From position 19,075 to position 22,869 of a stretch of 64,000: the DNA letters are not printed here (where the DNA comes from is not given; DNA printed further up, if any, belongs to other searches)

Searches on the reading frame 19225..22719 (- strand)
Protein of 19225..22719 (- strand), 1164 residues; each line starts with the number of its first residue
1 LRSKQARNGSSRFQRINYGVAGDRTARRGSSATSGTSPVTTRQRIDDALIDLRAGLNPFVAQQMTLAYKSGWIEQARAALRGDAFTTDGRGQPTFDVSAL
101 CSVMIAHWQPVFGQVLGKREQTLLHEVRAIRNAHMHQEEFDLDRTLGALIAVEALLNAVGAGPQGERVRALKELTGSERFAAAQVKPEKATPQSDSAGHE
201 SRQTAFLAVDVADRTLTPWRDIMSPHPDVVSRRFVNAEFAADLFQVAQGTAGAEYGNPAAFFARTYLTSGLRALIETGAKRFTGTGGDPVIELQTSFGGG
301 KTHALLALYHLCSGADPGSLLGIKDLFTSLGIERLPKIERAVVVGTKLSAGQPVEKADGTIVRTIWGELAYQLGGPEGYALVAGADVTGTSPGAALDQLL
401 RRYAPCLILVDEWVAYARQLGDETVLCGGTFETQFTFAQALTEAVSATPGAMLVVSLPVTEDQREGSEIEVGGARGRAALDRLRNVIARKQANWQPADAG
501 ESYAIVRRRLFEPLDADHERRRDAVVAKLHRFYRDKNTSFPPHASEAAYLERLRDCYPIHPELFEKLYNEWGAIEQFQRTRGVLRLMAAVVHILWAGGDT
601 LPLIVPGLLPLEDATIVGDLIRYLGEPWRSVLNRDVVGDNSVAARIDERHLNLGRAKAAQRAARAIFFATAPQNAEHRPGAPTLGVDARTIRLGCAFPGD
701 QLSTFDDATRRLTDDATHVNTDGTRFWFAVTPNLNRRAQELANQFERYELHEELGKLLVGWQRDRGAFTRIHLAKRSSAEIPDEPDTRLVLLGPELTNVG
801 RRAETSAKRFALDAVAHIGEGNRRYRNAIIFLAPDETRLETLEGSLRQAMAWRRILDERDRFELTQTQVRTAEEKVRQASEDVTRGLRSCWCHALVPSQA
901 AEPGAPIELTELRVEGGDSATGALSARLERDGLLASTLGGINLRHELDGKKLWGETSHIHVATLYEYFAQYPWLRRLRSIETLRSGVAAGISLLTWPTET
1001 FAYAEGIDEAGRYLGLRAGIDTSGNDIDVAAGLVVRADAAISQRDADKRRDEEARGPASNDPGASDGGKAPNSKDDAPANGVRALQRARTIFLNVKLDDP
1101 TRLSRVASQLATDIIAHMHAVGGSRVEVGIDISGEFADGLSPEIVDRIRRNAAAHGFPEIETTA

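Call 37: search_protein_families(library=pfam, proteins=[window:19225-22719:-])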
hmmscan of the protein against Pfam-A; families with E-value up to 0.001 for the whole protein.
window:19225-22719:- (1164 aa): 2 families
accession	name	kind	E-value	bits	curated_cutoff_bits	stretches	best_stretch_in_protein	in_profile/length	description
PF04465.17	DUF499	-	5.2e-28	97.8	23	1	340-858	24-554/1024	Protein of unknown function (DUF499)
PF18731.6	HEPN_Swt1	-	5.8e-21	75.4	27.5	1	52-160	6-115/115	Swt1-like HEPN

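Call 74: search_protein_families(library=padloc, proteins=[window:19225-22719:-])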
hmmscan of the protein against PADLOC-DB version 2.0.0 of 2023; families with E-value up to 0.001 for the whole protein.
window:19225-22719:- (1164 aa): 2 families
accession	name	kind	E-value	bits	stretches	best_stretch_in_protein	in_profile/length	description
PDLC00662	HmaC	-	8.7e-252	836.4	1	215-1157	2-934/941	AAA+ ATPase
PDLC02192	DUF499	-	2.5e-29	99.7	1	257-900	34-631/1022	-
